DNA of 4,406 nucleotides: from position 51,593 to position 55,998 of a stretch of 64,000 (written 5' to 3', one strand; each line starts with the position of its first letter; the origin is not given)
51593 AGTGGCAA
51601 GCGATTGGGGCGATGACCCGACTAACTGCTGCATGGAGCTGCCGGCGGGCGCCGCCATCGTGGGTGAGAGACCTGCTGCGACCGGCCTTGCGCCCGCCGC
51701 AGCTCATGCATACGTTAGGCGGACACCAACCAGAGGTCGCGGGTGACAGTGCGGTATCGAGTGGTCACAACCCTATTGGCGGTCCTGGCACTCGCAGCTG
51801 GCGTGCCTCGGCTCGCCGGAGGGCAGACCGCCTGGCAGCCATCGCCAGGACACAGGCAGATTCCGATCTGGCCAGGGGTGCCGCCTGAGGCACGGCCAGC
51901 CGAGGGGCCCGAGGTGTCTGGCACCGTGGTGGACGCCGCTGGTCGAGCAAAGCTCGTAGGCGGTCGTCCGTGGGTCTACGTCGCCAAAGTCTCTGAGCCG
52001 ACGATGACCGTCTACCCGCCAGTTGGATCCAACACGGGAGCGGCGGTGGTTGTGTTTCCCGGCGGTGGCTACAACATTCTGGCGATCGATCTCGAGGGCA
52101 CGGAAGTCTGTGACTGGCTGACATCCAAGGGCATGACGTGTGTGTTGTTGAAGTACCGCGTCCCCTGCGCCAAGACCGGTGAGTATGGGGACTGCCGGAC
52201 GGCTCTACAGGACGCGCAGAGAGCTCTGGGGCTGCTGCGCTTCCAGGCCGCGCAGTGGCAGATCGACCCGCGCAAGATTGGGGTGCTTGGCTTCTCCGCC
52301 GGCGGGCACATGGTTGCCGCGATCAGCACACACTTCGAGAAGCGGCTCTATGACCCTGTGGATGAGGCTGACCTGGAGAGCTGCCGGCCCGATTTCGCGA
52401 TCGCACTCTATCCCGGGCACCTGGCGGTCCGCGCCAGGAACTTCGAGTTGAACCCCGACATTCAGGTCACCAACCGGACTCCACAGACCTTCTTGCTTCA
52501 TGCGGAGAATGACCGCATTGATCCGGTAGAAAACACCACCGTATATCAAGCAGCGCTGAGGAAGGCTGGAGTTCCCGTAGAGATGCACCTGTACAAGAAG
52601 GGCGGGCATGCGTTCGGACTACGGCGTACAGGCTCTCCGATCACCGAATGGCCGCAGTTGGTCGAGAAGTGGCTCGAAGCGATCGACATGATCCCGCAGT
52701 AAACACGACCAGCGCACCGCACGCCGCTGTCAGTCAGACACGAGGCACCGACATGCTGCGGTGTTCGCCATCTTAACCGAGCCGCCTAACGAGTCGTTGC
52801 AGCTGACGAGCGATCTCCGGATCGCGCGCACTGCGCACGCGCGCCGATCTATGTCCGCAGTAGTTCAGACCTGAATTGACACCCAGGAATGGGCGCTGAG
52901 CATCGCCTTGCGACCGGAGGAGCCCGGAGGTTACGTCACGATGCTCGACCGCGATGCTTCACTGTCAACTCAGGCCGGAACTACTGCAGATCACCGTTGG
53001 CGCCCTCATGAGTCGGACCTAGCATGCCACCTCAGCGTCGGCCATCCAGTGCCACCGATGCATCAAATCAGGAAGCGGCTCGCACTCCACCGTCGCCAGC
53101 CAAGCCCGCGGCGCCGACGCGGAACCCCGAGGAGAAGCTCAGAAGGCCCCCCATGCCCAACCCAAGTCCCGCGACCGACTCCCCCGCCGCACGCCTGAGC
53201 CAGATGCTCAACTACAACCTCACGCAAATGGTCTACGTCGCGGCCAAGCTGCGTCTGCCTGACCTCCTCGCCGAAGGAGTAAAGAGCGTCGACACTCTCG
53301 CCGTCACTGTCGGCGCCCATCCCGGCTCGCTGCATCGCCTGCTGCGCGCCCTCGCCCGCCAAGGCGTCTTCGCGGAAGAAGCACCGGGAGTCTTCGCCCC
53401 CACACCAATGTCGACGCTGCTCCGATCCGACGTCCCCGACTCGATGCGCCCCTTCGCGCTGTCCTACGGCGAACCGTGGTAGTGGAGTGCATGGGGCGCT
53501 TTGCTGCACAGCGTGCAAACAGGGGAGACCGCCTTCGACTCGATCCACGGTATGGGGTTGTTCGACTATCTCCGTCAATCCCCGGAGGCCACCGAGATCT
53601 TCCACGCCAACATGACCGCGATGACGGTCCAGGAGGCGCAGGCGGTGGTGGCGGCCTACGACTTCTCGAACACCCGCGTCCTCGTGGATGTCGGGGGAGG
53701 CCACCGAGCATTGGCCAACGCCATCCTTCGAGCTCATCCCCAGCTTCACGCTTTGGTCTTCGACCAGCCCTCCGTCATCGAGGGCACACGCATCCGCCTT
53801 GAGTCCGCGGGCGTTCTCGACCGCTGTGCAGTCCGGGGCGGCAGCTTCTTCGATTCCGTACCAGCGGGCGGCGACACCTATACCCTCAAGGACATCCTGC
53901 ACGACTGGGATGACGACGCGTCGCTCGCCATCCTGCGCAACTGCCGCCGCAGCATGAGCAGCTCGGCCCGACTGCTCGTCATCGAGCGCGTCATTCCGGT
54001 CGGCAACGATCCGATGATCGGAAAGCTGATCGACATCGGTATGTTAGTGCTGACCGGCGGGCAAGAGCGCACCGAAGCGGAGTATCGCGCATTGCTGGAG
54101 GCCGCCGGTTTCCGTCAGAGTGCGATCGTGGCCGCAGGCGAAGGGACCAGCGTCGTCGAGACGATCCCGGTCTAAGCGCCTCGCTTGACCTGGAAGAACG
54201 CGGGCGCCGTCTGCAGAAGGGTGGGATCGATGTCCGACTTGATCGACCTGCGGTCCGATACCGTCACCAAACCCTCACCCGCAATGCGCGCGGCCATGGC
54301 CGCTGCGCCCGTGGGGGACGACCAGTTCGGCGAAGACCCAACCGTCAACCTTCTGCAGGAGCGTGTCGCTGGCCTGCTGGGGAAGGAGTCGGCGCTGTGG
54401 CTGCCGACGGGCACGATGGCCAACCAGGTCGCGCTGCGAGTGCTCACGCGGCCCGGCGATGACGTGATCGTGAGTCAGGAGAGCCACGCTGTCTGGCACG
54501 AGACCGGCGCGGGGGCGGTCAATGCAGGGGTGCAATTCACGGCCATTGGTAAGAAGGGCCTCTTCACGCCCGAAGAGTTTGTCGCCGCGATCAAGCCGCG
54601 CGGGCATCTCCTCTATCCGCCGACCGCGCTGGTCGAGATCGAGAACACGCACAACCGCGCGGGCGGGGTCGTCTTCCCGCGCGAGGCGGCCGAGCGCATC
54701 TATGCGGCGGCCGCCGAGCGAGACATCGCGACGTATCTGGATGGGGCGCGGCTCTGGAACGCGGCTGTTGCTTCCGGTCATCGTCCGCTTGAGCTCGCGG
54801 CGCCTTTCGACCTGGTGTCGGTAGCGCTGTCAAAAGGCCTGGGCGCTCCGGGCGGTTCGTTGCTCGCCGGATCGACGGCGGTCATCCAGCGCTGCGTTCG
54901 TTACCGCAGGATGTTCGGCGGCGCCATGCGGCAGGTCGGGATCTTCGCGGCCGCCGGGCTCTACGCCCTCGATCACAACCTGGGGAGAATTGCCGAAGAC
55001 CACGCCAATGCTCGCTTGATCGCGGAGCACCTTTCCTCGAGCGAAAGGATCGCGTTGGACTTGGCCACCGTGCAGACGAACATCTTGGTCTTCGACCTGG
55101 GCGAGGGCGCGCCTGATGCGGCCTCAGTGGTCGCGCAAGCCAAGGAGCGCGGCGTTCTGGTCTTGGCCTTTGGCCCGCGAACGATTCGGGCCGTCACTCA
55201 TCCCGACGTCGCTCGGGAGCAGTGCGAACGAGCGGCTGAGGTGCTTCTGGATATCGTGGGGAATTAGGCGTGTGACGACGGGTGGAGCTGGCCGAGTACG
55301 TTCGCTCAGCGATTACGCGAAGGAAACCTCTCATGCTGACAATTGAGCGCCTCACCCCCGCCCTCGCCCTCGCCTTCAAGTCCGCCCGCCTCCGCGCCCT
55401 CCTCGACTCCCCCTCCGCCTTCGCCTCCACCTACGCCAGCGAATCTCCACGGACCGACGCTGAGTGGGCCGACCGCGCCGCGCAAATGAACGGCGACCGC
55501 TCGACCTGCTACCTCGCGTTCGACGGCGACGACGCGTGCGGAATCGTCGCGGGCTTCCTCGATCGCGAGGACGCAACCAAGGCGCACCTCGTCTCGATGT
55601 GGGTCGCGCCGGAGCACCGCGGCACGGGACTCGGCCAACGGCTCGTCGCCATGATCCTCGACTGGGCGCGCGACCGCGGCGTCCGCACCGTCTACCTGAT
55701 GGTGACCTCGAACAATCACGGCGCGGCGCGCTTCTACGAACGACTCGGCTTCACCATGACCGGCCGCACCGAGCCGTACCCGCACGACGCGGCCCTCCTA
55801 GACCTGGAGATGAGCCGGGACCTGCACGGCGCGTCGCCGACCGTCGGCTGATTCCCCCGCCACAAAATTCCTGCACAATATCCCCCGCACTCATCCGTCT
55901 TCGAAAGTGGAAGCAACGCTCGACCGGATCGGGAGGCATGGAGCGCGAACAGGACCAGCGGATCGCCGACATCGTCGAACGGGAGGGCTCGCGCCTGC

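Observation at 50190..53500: Compositionally distinct block: G-skewed, G/T-ending codons, then a lower-GC lipoprotein gene and a lower-GC esterase gene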

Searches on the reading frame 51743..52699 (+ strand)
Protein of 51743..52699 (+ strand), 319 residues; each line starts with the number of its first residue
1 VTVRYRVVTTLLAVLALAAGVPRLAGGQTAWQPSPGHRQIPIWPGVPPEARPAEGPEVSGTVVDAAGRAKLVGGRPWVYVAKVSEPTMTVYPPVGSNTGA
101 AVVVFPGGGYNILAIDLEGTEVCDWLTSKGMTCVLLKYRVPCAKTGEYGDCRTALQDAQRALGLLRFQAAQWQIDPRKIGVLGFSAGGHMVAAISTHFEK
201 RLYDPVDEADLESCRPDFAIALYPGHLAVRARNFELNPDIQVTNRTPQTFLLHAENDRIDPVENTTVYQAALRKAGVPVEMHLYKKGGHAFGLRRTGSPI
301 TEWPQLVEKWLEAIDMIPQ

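Call 8: search_protein_families(library=pfam, max_evalue=0.01, proteins=[window:51743-52699:+])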
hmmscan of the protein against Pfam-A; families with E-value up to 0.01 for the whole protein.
window:51743-52699:+ (319 aa): 4 families
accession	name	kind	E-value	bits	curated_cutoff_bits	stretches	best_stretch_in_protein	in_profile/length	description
PF07859.19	Abhydrolase_3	-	6.8e-15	55.8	25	2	102-227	1-111/210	alpha/beta hydrolase fold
PF00326.27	Peptidase_S9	-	1e-12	48.5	22.6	2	241-311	137-206/213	Prolyl oligopeptidase family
PF20434.5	BD-FAE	-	8.4e-12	45.5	26.8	1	92-202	6-115/215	BD-FAE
PF01738.24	DLH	-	4.4e-07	30.1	21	1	242-296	139-193/217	Dienelactone hydrolase family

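Call 9: search_protein_families(library=ncbifam, max_evalue=0.01, proteins=[window:51743-52699:+])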
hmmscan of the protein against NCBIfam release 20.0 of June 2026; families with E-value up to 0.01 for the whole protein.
window:51743-52699:+ (319 aa): 13 families
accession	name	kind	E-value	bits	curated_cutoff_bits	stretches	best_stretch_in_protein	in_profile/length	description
NF041902.1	pecacetest_PaeX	equivalog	6.3e-58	196.3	550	2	40-224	23-198/318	pectin acetylesterase PaeX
NF042968.1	AcxylEst_AxeA1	equivalog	1.7e-39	135.5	700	1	83-312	33-265/459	acetylxylan esterase AxeA1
NF052620.1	AryltfaseLP1002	equivalog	1.1e-23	84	300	1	98-295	31-237/265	lp_1002 family arylesterase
NF058653.1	LipP1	equivalog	1.2e-11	44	350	1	88-198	60-165/300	LipP1 family hormone-sensitive lipase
NF052354.1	EstLipQMycob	equivalog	2.9e-07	29.5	700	1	238-291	322-376/418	esterase LipQ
NF033149.0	CHL_hydrolase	equivalog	6.5e-06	25.3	500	1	90-196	65-167/310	chloramphenicol hydrolase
NF050057.1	e_dPHAmcl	equivalog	7.9e-05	22.1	270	1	242-303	187-247/252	extracellular medium-chain-length polyhydroxyalkanoate depolymerase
NF050058.1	e_dPHAscl_type1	hypoth_equivalog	0.00028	20.5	150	1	89-194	11-121/276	extracellular catalytic domain type 1 short-chain-length polyhydroxyalkanoate depolymerase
NF047920.1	lactonase_UilS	equivalog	0.0038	17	400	0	123-193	45-115/285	UilS family quorum-quenching N-acyl-homoserine lactonase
TIGR01840.1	esterase_phb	subfamily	0.0058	16.1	107.85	1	166-196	85-114/213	PHB depolymerase family esterase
NF058649.1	GTSAG_HSLs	subfamily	0.0062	16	380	0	105-196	97-176/312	GTSAG motif subfamily hormone-sensitive lipase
NF058651.1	GESAG_HSLs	subfamily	0.0064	15.6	430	0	93-198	61-157/296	GESAG motif subfamily hormone-sensitive lipase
NF058650.1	GCSAG_HSLs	subfamily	0.0088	15.6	410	0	242-291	242-289/314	GCSAG motif subfamily hormone-sensitive lipase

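Call 10: find_encoding_contigs(protein=window:51743-52699:+, flank=10000, max_places=6)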
Protein window:51743-52699:+ (319 aa): no gene with exactly this product is on record in the collection.

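Call 41: find_homologous_proteins(query=window:51743-52699:+, max_evalue=1e-10)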
Query window:51743-52699:+ (319 aa): 8000 proteins with E <= 1e-10 among 8000 candidates; the best 120 are listed.
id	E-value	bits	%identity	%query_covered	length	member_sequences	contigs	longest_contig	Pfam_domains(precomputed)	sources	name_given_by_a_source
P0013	1.2e-189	648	88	100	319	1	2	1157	PF00326.28,PF07859.20,PF01738.25,PF20434.6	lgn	-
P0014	1.5e-189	647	87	100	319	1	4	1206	PF00326.28,PF07859.20,PF01738.25,PF20434.6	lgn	-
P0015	1.5e-188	644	87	100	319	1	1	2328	PF00326.28,PF07859.20,PF01738.25,PF20434.6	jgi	jgi:acetyl esterase/lipase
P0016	2.9e-187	640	87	100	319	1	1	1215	PF00326.28,PF07859.20,PF01738.25,PF20434.6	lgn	-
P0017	2.7e-176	604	100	82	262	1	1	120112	PF00326.28,PF07859.20,PF01738.25,PF20434.6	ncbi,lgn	ncbi:MAG: alpha/beta hydrolase [Candidatus Eisenbacteria bacterium]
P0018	1.3e-174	598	81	100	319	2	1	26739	PF00326.28,PF07859.20,PF01738.25,PF20434.6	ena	-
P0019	7.7e-173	592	80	100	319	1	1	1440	PF00326.28,PF07859.20,PF01738.25,PF20434.6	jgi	jgi:acetyl esterase/lipase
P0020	1.7e-171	588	80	100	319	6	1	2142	PF00326.28,PF07859.20,PF01738.25,PF20434.6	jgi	jgi:acetyl esterase/lipase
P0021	3.4e-171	587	80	100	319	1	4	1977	PF00326.28,PF07859.20,PF01738.25,PF20434.6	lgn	-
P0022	3.7e-171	587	80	100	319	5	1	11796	PF00326.28,PF07859.20,PF01738.25,PF20434.6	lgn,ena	-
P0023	1.0e-170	585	79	100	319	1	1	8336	PF00326.28,PF07859.20,PF01738.25,PF20434.6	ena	-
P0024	4.6e-170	583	79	100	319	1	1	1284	PF00326.28,PF07859.20,PF01738.25,PF20434.6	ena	-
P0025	1.1e-169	582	79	100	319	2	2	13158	PF00326.28,PF07859.20,PF01738.25,PF20434.6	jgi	jgi:acetyl esterase/lipase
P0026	1.5e-169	581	78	100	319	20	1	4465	PF00326.28,PF07859.20,PF01738.25,PF20434.6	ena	-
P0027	2.5e-169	581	79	100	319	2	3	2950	PF00326.28,PF07859.20,PF01738.25,PF20434.6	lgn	-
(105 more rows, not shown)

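Call 42: find_encoding_contigs(protein=P0018, flank=6000, max_places=2)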
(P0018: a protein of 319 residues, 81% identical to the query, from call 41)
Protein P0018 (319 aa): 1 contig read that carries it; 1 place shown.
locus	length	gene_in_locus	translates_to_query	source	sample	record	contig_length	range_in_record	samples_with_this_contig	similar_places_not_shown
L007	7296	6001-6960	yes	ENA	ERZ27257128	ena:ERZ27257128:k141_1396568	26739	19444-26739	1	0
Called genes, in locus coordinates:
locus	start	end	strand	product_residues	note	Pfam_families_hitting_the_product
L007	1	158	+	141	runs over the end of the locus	PF08818:DUF1801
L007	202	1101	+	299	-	-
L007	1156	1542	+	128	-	PF09966:DUF2200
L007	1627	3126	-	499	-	PF00070:Pyr_redox (faint), PF01266:DAO (faint), PF01494:FAD_binding_3, PF07992:Pyr_redox_2 (faint), PF21274:Rng_hyd_C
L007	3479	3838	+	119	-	PF00903:Glyoxalase, PF18029:Glyoxalase_6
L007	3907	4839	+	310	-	PF20434:BD-FAE, PF12146:Hydrolase_4 (faint), PF07859:Abhydrolase_3, PF01738:DLH (weak), PF00326:Peptidase_S9, PF03959:FSH1 (weak)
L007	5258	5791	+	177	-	PF00903:Glyoxalase, PF13669:Glyoxalase_4 (weak)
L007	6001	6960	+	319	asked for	PF20434:BD-FAE, PF07859:Abhydrolase_3, PF01738:DLH (weak), PF00326:Peptidase_S9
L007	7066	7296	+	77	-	?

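Call 43: find_encoding_contigs(protein=P0015, flank=6000, max_places=2)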
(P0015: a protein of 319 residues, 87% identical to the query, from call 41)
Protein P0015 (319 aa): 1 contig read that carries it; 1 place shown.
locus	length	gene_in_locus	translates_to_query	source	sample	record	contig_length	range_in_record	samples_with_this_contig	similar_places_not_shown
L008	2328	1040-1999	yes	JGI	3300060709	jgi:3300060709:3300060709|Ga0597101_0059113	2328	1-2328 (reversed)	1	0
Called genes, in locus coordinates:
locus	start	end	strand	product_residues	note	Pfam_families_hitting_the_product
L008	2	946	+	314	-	?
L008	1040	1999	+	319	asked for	PF20434:BD-FAE, PF07859:Abhydrolase_3, PF01738:DLH (weak), PF00326:Peptidase_S9 (weak)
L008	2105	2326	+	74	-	?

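Call 53: find_encoding_contigs(protein=P0017, flank=10000, max_places=6)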
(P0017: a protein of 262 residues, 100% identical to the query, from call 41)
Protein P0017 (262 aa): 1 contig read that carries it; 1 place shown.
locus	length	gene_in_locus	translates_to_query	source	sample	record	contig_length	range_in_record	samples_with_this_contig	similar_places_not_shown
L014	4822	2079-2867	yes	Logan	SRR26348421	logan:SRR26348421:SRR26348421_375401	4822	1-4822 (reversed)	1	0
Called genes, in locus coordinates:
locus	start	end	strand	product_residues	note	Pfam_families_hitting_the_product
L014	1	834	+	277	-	?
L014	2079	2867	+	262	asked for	PF20434:BD-FAE, PF01738:DLH (faint), PF07859:Abhydrolase_3, PF00326:Peptidase_S9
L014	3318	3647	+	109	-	PF08100:Dimerisation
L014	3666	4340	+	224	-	PF00891:Methyltransf_2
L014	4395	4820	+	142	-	?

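Call 108: search_solved_structures(query=window:51743-52699:+, max_evalue=0.00001)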
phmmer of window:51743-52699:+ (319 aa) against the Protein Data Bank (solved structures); distinct sequences matched with E-value up to 0.00001: 15.
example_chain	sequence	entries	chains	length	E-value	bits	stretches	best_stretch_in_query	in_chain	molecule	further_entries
6a6o_A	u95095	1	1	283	4.4e-41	144.3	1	96-317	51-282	Esterase/lipase-like protein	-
7dwc_A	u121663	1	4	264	4.5e-22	81.9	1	80-312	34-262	Xylanase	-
4q3k_A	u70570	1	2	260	3.7e-19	72.3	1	100-293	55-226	MGS-M1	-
3hxk_A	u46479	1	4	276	2.3e-18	69.7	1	98-303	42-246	Sugar hydrolase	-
3bjr_A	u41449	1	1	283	5.6e-17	65.1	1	100-296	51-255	Putative carboxylesterase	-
5ao9_A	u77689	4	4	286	1.1e-10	44.5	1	97-193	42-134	ESTERASE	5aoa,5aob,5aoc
7bfn_A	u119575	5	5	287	1.1e-10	44.5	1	97-193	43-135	Esterase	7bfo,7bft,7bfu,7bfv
7bfr_A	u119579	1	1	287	4.4e-10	42.5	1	97-193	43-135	Esterase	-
9ju4_A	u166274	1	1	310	9.3e-07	31.6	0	90-196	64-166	Alpha/beta hydrolase fold-3 domain protein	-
1qz3_A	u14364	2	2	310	9.7e-07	31.5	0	90-196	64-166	CARBOXYLESTERASE EST2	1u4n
1evq_A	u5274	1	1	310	9.7e-07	31.5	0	90-196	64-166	SERINE HYDROLASE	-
3bxp_A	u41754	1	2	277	1.3e-06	31.1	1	102-312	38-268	Putative lipase/esterase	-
4bzw_A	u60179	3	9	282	1.3e-06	31.1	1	102-312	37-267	LIPASE/ESTERASE | CEST-2923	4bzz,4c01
3d3n_A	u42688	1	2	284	1.3e-06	31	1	102-312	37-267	Putative lipase/esterase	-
2hm7_A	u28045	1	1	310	4e-06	29.5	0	90-196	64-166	Carboxylesterase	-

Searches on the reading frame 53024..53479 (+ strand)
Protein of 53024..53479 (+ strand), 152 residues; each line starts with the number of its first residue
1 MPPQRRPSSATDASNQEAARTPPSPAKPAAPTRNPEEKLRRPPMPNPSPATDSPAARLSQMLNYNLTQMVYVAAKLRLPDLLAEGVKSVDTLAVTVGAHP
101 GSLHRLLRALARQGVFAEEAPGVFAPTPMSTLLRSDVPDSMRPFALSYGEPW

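Call 8: search_protein_families(library=pfam, max_evalue=0.01, proteins=[window:53024-53479:+])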
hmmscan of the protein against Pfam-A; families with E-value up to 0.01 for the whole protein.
window:53024-53479:+ (152 aa): 1 family
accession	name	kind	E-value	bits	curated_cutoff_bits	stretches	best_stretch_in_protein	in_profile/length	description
PF08100.18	Dimerisation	-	2.3e-12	47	25.6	1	54-133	6-90/93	O-methyltransferase dimerisation domain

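Call 9: search_protein_families(library=ncbifam, max_evalue=0.01, proteins=[window:53024-53479:+])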
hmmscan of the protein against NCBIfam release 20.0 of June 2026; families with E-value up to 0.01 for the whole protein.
window:53024-53479:+ (152 aa): 0 families

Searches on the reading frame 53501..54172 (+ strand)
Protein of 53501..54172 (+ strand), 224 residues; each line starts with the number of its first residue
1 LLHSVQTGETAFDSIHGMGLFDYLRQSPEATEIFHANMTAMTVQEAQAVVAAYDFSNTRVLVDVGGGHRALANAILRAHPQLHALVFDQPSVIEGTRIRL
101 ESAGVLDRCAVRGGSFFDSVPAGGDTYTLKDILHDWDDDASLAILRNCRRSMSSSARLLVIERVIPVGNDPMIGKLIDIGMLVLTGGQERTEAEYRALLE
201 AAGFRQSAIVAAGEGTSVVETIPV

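Call 8: search_protein_families(library=pfam, max_evalue=0.01, proteins=[window:53501-54172:+])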
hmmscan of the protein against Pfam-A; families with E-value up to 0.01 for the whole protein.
window:53501-54172:+ (224 aa): 1 family
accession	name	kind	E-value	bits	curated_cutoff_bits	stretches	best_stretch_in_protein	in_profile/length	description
PF00891.24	Methyltransf_2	-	1.5e-48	165.4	22.3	1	5-205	8-210/210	O-methyltransferase domain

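Call 9: search_protein_families(library=ncbifam, max_evalue=0.01, proteins=[window:53501-54172:+])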
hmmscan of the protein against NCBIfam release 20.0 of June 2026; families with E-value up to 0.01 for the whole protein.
window:53501-54172:+ (224 aa): 2 families
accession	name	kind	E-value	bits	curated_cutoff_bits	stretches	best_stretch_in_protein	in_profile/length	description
TIGR02716.1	C20_methyl_CrtF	equivalog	5.7e-12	45.3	276.1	1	49-209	141-304/306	bacteriochlorophyllide d C-20 methyltransferase BchU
NF053543.1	FlxJ_fam_MTase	equivalog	0.0012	17.8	560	1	56-163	176-286/352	FlxJ family methyltransferase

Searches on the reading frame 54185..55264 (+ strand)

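Call 8: search_protein_families(library=pfam, max_evalue=0.01, proteins=[window:54185-55264:+])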
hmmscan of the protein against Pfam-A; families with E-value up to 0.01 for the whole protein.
window:54185-55264:+ (360 aa): 4 families
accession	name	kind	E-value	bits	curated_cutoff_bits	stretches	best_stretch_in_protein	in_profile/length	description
PF01212.27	Beta_elim_lyase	-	2.5e-88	296.6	27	1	21-303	1-285/288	Beta-eliminating lyase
PF00155.27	Aminotran_1_2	-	4.3e-12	46.3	19.7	1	40-354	30-361/361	Aminotransferase class I and II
PF01053.26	Cys_Met_Meta_PP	-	1.5e-05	24.2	27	1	51-287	51-270/381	Cys/Met metabolism PLP-dependent enzyme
PF00202.27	Aminotran_3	-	0.00094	18.4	30.5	0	299-357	344-402/403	Aminotransferase class-III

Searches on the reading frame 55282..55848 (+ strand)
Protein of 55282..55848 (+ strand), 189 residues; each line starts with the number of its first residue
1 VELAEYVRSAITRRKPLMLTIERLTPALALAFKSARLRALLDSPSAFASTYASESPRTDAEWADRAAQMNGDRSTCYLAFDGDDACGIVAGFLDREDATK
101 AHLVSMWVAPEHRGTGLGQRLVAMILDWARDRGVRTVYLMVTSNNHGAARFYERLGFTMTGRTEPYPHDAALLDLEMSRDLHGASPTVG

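Call 8: search_protein_families(library=pfam, max_evalue=0.01, proteins=[window:55282-55848:+])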
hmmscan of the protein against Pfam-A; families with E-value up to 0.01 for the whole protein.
window:55282-55848:+ (189 aa): 10 families
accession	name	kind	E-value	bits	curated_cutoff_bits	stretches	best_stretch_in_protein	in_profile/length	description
PF00583.31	Acetyltransf_1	-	9.5e-24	84.3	20.7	1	57-157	16-116/116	Acetyltransferase (GNAT) family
PF13508.13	Acetyltransf_7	-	6.5e-17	62.1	27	1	73-158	2-83/84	Acetyltransferase (GNAT) domain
PF13673.13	Acetyltransf_10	-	6.1e-13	49.3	23.6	1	67-162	24-112/128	Acetyltransferase (GNAT) domain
PF13302.13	Acetyltransf_3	-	1.9e-10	42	25.4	1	53-158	31-138/138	Acetyltransferase (GNAT) domain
PF08445.16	FR47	-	3.2e-10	40.3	22.1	1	101-160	22-80/86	FR47-like protein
PF13420.13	Acetyltransf_4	-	1e-09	39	24.3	1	60-164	34-141/155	Acetyltransferase (GNAT) domain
PF24553.2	Rv0428c_C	-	1.9e-07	31.5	27.2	1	103-160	162-218/224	Probable histone acetyltransferase Rv0428c C-terminal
PF13527.13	Acetyltransf_9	-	8.1e-07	29.5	25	1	73-158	40-125/127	Acetyltransferase (GNAT) domain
PF14542.12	Acetyltransf_CG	-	5.1e-06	27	30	1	96-136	20-60/80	GCN5-related N-acetyl-transferase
PF13480.13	Acetyltransf_6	-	0.00044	20.9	22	1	52-143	49-138/143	Acetyltransferase (GNAT) domain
